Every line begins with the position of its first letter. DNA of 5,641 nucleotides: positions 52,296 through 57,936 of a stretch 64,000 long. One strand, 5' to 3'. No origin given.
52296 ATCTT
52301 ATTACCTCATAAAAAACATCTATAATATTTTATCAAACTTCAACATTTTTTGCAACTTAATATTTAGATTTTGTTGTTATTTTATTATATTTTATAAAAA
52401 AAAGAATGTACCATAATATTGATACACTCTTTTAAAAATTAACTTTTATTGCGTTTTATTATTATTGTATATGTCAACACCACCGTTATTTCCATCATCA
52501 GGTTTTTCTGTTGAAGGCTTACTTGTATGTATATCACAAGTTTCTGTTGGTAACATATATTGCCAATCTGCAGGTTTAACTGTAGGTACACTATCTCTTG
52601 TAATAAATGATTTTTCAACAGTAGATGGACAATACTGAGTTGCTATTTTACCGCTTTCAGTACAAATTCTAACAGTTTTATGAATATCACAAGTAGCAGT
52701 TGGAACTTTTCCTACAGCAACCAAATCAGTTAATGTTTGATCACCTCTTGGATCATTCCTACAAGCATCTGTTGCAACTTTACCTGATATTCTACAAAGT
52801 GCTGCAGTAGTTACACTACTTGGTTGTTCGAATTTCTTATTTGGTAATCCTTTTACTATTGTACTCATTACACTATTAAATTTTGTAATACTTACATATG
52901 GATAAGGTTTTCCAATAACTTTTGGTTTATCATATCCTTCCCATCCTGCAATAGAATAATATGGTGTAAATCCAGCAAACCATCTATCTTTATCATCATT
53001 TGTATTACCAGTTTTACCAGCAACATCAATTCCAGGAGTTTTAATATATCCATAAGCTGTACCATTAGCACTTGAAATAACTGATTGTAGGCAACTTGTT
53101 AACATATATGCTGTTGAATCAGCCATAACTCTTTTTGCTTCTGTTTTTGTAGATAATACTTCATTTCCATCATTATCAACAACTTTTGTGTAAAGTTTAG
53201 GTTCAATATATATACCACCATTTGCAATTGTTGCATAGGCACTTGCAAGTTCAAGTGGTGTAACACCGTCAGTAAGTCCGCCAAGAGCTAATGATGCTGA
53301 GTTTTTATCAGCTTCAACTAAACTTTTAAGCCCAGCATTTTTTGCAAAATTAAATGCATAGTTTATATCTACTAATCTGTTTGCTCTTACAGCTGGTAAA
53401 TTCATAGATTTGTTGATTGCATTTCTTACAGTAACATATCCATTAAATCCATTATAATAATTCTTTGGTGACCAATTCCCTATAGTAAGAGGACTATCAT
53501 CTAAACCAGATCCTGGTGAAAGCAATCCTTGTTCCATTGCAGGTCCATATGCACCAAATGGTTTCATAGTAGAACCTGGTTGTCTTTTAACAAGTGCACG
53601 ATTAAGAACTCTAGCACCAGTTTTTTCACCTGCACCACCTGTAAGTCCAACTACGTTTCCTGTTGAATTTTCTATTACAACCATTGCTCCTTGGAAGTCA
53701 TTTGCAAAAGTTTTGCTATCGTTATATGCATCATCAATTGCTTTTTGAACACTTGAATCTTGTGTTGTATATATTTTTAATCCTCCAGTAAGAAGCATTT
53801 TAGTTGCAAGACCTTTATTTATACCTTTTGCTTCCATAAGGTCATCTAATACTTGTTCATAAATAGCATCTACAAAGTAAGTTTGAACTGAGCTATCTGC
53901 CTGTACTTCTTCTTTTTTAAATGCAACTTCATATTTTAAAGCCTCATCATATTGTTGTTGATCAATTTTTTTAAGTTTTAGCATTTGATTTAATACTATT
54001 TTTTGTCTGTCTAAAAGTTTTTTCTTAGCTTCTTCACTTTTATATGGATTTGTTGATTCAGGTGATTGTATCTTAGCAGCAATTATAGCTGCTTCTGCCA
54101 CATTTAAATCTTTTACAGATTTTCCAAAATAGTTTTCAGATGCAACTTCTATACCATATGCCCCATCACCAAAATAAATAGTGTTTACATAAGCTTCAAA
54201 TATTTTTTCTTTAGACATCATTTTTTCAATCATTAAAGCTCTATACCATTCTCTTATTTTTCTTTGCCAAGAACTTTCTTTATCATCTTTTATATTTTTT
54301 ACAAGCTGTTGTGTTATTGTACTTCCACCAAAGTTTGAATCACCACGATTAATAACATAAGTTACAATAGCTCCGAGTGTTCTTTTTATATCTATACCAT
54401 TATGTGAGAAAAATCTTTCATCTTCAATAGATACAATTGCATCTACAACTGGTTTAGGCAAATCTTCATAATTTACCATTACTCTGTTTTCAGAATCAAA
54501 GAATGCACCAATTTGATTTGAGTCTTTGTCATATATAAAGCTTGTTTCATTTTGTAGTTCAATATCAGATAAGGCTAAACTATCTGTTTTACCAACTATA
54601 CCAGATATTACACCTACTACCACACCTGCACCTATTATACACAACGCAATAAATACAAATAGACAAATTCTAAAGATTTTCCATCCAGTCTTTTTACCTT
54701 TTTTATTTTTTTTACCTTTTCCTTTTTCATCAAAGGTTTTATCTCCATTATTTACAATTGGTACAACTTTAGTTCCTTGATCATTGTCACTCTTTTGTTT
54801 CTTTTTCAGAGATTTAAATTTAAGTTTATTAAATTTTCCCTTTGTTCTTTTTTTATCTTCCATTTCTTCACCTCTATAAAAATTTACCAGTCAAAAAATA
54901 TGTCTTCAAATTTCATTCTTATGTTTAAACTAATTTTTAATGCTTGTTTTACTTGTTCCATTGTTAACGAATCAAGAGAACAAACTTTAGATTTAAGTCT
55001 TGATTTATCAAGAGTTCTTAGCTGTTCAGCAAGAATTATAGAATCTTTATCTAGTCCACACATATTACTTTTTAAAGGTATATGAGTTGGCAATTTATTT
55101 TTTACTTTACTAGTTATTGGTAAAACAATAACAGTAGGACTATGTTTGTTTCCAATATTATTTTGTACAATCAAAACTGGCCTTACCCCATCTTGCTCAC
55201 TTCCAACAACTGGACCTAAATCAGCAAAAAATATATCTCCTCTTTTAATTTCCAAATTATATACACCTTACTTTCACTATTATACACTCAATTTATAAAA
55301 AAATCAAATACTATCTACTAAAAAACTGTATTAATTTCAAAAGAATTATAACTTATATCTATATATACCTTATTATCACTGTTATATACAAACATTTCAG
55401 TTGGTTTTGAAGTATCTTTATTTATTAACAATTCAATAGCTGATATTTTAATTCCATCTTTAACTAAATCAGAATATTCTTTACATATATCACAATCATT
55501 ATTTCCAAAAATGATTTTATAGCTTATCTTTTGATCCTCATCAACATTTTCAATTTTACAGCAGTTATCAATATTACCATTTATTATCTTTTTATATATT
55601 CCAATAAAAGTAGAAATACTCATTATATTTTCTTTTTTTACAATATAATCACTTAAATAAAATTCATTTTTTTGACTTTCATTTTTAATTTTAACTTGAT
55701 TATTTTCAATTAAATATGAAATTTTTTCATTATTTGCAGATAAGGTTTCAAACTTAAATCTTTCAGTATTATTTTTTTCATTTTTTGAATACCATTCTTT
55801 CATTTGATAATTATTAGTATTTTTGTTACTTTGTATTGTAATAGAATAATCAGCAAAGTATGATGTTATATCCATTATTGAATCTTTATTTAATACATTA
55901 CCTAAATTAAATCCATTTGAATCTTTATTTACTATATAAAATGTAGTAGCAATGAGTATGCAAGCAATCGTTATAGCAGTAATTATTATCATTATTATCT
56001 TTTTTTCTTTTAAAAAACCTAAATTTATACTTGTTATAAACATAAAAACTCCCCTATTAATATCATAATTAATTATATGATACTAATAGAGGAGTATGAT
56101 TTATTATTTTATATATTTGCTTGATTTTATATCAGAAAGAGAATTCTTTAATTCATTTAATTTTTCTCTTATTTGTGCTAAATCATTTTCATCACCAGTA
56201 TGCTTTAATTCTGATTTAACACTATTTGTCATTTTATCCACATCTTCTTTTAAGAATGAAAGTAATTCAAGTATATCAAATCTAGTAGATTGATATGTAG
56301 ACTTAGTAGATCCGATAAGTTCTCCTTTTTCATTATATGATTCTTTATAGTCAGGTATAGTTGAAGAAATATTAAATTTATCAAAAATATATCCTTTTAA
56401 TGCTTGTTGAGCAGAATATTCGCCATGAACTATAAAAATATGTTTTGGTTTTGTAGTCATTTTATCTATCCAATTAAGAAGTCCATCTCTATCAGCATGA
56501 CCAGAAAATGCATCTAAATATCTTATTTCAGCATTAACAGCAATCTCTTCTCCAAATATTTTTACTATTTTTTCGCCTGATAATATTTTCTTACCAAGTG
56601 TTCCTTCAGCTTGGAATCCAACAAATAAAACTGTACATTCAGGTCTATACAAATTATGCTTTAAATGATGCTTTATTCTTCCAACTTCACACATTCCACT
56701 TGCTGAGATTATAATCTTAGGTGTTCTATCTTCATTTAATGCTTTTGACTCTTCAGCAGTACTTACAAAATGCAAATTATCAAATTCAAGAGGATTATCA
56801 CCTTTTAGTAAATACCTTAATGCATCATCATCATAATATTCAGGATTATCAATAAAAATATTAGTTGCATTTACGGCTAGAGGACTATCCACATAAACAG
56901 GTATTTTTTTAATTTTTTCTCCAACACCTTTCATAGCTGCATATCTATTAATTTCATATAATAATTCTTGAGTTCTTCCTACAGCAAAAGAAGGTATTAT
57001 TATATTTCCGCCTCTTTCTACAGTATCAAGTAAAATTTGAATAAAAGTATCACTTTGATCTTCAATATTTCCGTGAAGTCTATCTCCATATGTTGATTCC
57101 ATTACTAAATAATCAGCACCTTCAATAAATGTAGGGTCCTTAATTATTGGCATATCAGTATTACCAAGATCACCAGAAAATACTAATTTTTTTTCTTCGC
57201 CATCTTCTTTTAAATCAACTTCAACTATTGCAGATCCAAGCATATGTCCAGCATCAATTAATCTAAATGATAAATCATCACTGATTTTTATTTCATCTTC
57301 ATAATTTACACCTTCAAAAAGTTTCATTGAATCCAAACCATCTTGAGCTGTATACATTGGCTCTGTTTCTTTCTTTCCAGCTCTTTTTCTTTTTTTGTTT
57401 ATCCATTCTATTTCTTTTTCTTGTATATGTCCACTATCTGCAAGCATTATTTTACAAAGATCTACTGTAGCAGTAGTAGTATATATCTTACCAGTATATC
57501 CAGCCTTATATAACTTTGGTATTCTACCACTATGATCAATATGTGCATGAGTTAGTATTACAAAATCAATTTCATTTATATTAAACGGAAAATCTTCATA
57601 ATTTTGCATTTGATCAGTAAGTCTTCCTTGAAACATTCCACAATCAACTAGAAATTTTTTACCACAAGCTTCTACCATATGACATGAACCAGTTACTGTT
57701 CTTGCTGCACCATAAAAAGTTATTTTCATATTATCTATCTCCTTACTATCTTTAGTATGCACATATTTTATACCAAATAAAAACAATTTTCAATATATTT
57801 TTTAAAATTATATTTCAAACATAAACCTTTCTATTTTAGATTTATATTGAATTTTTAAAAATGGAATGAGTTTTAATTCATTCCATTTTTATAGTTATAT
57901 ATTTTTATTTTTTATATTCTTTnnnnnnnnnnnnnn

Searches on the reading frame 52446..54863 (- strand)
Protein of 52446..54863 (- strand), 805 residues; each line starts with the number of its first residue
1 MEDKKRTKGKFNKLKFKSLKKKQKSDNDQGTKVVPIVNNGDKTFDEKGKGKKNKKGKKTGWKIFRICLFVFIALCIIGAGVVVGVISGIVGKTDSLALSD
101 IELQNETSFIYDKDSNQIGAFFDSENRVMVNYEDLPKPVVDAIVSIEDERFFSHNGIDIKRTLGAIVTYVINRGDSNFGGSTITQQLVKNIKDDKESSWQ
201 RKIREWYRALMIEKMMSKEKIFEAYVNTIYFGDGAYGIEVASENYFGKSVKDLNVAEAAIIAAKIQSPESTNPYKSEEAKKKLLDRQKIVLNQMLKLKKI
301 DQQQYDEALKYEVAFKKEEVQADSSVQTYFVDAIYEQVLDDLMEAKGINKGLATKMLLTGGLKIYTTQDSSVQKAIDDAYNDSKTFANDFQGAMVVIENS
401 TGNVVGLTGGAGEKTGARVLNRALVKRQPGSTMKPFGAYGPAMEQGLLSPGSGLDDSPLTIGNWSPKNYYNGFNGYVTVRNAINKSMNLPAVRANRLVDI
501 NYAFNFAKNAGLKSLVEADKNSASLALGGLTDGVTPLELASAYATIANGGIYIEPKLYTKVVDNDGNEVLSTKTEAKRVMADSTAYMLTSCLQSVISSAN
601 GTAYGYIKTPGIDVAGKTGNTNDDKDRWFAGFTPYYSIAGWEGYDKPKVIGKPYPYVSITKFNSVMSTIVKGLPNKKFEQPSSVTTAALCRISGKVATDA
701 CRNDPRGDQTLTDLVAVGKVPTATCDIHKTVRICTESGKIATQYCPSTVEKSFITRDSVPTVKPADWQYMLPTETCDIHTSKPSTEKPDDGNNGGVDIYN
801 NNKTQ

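Call 42: search_protein_families(library=pfam, proteins=[window:52446-54863:-], max_evalue=0.00001)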
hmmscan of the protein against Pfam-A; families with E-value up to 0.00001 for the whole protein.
window:52446-54863:- (805 aa): 2 families
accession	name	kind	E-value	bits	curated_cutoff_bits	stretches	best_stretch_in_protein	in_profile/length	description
PF00912.28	Transgly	-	8.2e-59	198.4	27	1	117-294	4-177/178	Transglycosylase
PF00905.27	Transpeptidase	-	3.5e-33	115.5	22.1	1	392-635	1-267/299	Penicillin binding protein transpeptidase domain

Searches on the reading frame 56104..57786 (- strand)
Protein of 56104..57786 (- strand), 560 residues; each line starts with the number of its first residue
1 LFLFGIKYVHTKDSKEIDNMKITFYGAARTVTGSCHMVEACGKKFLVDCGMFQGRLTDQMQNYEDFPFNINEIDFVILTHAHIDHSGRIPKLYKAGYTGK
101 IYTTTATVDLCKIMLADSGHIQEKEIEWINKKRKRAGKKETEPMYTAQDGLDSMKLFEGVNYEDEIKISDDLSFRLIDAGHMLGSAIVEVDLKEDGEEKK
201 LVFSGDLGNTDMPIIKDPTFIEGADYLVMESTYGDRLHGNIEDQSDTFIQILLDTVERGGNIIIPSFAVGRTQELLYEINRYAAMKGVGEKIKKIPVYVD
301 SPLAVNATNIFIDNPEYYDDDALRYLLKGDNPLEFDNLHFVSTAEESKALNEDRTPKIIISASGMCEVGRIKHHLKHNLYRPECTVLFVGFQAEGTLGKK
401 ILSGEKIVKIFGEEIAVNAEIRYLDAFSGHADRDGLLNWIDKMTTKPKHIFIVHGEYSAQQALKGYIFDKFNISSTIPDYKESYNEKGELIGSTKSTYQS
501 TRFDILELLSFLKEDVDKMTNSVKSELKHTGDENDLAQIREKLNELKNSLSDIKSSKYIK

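Call 42: search_protein_families(library=pfam, proteins=[window:56104-57786:-], max_evalue=0.00001)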
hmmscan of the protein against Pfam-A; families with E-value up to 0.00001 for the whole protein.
window:56104-57786:- (560 aa): 5 families
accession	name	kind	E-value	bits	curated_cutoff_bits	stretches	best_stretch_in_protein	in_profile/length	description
PF10996.14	Beta-Casp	-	9.8e-42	142.7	27.7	1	272-401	1-120/120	Beta-Casp domain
PF07521.17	RMMBL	-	1.9e-18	66.7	21.6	1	415-477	2-62/63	Zn-dependent metallo-hydrolase RNA specificity domain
PF00753.33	Lactamase_B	-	6.6e-12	46.2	22.7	1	32-115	5-86/196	Metallo-beta-lactamase superfamily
PF16661.11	Lactamase_B_6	-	8.2e-10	38.8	27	1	43-191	7-150/193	Metallo-beta-lactamase superfamily domain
PF12706.13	Lactamase_B_2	-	3.4e-08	33.8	27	1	45-233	3-167/200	Beta-lactamase superfamily domain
